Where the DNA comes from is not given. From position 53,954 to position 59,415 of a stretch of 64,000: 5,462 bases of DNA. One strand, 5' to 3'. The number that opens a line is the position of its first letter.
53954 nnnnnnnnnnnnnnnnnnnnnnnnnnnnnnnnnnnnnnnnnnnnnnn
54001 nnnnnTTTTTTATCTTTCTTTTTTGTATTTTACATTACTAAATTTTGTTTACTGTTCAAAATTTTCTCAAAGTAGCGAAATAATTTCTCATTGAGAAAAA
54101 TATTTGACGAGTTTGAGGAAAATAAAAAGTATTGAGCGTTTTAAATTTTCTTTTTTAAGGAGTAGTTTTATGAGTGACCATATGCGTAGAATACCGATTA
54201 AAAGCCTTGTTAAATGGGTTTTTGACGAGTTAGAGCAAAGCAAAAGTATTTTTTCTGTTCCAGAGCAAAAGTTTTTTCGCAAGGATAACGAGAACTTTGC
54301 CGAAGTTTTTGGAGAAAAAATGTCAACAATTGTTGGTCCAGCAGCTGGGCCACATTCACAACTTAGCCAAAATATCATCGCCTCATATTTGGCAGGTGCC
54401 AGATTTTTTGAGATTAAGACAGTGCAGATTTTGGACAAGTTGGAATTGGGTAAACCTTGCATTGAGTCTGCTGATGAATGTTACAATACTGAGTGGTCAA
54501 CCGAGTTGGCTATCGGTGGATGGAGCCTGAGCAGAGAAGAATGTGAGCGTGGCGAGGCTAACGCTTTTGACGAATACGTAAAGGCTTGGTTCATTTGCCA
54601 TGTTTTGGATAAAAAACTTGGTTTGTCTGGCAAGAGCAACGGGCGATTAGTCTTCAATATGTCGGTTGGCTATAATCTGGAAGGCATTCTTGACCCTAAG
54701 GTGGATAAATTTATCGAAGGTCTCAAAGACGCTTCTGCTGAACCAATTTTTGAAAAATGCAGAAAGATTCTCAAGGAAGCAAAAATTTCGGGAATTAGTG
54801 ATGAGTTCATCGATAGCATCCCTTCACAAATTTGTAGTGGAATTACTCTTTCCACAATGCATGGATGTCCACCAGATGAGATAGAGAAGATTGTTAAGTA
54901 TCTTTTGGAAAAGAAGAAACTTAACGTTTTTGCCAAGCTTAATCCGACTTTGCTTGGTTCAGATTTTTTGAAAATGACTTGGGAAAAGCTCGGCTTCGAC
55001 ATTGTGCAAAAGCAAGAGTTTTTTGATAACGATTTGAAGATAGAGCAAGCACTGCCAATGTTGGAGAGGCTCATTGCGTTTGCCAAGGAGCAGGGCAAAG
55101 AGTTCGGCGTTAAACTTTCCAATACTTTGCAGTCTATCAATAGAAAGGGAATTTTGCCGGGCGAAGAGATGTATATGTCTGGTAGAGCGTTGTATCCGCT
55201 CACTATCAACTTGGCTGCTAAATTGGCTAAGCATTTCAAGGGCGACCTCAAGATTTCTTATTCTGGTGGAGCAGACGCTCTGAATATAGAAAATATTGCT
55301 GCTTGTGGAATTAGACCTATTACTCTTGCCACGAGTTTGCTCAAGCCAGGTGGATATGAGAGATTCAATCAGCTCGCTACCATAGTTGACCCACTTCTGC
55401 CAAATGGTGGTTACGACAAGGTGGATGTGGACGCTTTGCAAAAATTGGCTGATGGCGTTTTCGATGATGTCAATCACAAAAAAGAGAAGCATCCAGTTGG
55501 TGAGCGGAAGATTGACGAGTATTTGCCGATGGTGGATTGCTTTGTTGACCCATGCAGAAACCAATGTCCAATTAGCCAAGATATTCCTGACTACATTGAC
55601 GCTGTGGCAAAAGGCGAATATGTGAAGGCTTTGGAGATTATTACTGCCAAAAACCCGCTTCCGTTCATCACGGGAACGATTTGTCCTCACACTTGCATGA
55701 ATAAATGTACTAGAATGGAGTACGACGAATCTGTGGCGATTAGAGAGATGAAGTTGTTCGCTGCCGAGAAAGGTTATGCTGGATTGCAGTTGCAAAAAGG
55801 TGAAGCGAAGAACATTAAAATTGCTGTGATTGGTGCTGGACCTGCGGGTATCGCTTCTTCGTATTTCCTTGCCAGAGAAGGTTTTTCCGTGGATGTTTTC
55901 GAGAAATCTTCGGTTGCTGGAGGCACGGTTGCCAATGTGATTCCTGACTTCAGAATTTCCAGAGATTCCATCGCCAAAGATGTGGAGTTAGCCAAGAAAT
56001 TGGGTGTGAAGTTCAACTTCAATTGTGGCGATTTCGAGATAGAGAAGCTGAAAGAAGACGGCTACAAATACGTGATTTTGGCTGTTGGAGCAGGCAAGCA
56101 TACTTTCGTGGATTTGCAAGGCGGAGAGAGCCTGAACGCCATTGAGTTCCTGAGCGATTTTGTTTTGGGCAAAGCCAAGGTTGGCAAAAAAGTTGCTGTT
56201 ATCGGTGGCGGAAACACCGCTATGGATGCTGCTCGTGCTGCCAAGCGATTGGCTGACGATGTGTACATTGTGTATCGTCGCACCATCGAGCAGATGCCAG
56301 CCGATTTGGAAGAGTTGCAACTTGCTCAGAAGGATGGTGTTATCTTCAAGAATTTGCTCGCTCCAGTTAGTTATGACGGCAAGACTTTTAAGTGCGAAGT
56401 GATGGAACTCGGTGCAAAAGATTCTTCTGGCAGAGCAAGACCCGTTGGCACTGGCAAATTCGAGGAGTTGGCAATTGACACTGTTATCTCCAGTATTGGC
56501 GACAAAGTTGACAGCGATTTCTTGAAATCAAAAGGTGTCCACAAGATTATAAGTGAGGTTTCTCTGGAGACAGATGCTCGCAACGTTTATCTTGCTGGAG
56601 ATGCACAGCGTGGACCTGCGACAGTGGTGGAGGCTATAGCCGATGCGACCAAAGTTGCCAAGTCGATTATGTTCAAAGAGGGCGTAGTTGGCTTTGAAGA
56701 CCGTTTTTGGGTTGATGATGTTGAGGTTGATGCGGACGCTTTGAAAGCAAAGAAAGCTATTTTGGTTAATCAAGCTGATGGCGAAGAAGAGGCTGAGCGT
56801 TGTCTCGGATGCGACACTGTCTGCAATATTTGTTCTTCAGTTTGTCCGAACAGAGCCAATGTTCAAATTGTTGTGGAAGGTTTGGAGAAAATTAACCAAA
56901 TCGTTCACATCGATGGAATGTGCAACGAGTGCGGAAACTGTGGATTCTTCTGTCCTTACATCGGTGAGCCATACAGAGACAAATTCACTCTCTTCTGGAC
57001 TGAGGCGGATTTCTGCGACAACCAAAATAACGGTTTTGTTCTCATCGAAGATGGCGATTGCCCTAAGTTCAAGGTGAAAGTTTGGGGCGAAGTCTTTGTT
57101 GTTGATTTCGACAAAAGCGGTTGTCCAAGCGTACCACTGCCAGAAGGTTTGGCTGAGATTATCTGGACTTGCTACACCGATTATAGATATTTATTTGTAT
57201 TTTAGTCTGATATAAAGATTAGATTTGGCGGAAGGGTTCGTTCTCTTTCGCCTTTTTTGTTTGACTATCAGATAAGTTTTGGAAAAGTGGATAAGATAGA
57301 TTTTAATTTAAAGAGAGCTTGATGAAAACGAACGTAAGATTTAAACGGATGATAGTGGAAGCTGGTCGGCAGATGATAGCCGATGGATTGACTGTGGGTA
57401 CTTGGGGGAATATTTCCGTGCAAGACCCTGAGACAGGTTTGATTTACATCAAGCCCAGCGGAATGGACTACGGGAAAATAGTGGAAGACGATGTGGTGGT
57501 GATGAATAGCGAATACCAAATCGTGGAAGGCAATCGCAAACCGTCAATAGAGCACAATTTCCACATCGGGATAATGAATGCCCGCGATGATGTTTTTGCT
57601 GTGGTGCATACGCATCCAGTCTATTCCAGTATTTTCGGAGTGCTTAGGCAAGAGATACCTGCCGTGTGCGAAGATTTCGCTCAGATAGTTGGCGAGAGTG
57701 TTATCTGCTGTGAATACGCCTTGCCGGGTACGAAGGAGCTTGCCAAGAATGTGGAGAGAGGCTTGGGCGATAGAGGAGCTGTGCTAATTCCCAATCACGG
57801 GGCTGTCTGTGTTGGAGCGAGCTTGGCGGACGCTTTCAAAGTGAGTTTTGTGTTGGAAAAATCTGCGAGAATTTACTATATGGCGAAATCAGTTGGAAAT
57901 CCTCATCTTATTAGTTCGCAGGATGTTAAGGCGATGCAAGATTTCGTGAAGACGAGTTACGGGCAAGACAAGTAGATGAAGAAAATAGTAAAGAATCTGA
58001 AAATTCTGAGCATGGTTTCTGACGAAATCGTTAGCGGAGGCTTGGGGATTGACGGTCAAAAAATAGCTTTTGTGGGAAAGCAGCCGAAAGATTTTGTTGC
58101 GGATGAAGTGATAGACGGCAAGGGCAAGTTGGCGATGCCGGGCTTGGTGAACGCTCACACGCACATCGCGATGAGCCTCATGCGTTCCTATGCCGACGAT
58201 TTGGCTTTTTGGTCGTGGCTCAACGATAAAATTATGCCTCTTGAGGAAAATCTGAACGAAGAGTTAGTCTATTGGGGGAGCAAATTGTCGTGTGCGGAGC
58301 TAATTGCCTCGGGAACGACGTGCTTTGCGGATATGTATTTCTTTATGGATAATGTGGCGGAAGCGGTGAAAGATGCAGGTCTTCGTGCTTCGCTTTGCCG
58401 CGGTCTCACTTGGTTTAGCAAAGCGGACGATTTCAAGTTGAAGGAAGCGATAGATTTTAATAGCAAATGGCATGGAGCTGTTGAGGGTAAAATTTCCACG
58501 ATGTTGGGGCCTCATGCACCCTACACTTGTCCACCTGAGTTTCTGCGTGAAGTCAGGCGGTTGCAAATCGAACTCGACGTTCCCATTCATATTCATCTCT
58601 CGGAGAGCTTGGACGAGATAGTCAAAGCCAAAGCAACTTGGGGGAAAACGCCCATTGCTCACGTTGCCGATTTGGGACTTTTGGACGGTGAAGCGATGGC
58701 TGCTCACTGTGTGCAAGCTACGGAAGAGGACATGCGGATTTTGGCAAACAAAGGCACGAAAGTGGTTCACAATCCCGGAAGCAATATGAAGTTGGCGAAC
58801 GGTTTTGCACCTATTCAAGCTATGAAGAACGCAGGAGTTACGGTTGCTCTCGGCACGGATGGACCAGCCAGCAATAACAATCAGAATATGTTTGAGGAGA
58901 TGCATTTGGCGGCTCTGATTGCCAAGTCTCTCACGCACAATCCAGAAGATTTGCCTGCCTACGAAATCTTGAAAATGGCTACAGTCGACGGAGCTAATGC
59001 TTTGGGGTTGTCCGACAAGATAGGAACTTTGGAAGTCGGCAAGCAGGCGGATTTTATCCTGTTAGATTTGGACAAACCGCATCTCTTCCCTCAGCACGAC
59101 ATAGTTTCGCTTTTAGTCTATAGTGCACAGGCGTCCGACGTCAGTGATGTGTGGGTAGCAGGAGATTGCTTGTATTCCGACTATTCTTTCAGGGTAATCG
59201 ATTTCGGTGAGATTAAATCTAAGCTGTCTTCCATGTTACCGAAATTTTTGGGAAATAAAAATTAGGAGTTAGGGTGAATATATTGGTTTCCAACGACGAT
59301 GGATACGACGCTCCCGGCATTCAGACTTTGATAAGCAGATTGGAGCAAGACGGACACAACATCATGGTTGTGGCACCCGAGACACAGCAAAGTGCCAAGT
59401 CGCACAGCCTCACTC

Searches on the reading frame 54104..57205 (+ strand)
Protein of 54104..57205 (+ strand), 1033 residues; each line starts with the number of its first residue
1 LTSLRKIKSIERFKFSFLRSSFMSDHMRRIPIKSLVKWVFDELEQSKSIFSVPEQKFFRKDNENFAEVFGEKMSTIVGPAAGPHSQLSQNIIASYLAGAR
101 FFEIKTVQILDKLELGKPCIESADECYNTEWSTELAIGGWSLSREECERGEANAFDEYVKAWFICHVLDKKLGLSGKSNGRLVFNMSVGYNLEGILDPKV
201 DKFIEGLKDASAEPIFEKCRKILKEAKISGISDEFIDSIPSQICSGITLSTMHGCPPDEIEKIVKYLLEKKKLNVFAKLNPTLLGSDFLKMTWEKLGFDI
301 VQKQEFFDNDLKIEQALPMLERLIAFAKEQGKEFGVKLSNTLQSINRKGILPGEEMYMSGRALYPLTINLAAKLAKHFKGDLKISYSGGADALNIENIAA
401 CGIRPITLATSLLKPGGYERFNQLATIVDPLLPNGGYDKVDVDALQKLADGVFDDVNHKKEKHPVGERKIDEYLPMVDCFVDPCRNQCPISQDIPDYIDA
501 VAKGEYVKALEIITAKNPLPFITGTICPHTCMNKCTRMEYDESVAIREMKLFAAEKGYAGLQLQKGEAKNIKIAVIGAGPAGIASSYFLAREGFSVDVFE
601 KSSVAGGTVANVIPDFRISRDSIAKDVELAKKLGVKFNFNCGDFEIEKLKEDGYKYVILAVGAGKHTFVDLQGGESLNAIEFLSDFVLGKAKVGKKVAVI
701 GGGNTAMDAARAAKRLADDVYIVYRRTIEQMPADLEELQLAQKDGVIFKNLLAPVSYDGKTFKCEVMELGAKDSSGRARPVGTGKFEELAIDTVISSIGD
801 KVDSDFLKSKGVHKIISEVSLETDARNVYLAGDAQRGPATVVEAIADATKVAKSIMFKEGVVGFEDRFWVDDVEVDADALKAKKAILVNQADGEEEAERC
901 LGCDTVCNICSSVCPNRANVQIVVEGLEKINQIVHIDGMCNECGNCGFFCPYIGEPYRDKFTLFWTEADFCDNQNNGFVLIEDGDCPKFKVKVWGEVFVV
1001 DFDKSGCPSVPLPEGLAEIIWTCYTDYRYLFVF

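Call 68: search_protein_families(library=pfam, proteins=[window:54104-57205:+])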
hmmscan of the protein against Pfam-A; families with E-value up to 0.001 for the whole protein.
window:54104-57205:+ (1033 aa): 9 families
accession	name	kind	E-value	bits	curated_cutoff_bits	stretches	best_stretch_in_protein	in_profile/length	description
PF07992.20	Pyr_redox_2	-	1.7e-26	93.8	26.1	1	572-848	2-291/291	Pyridine nucleotide-disulphide oxidoreductase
PF14691.11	Fer4_20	-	7.1e-20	71.4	25.8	1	477-556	25-107/113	Dihydroprymidine dehydrogenase domain II, 4Fe-4S cluster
PF13738.12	Pyr_redox_3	-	2.6e-10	40.5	30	1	655-832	126-305/305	Pyridine nucleotide-disulphide oxidoreductase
PF00070.33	Pyr_redox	-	2.7e-08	34.6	22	1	696-726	1-31/82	Pyridine nucleotide-disulphide oxidoreductase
PF13450.12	NAD_binding_8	-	2.8e-08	34.4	21.9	1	575-611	1-37/68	NAD(P)-binding Rossmann-like domain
PF12831.13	FAD_oxidored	-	2.5e-06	27.5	27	0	573-611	2-40/416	FAD dependent oxidoreductase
PF01266.30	DAO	-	5.2e-05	23.4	27.9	1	572-608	1-38/353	FAD dependent oxidoreductase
PF01262.27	AlaDh_PNT_C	-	0.00022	21.2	23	0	688-726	20-60/214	Alanine dehydrogenase/PNT, C-terminal domain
PF03486.20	HI0933_like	-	0.00068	19.6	50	0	572-606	2-36/244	HI0933-like protein Rossmann domain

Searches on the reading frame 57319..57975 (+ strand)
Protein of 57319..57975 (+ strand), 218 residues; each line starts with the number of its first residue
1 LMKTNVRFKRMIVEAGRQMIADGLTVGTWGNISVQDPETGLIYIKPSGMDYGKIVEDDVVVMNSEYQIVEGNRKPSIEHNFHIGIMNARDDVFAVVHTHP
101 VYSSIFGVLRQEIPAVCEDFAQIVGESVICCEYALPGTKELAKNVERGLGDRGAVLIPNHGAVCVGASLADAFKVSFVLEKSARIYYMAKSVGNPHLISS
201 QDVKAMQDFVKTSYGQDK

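Call 68: search_protein_families(library=pfam, proteins=[window:57319-57975:+])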
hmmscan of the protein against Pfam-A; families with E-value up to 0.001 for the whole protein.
window:57319-57975:+ (218 aa): 1 family
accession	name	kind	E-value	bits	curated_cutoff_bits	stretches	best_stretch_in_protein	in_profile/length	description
PF00596.27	Aldolase_II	-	5.7e-49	166.9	22.2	1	12-187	3-183/183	Class II Aldolase and Adducin N-terminal domain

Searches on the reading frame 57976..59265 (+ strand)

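Call 68: search_protein_families(library=pfam, proteins=[window:57976-59265:+])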
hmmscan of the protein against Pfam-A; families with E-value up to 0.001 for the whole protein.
window:57976-59265:+ (429 aa): 2 families
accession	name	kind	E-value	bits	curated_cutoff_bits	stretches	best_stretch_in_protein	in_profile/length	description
PF01979.26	Amidohydro_1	-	4.7e-72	243.6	25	1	53-397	2-343/345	Amidohydrolase family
PF07969.17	Amidohydro_3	-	1.3e-23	84.7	29.7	2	249-400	317-472/472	Amidohydrolase family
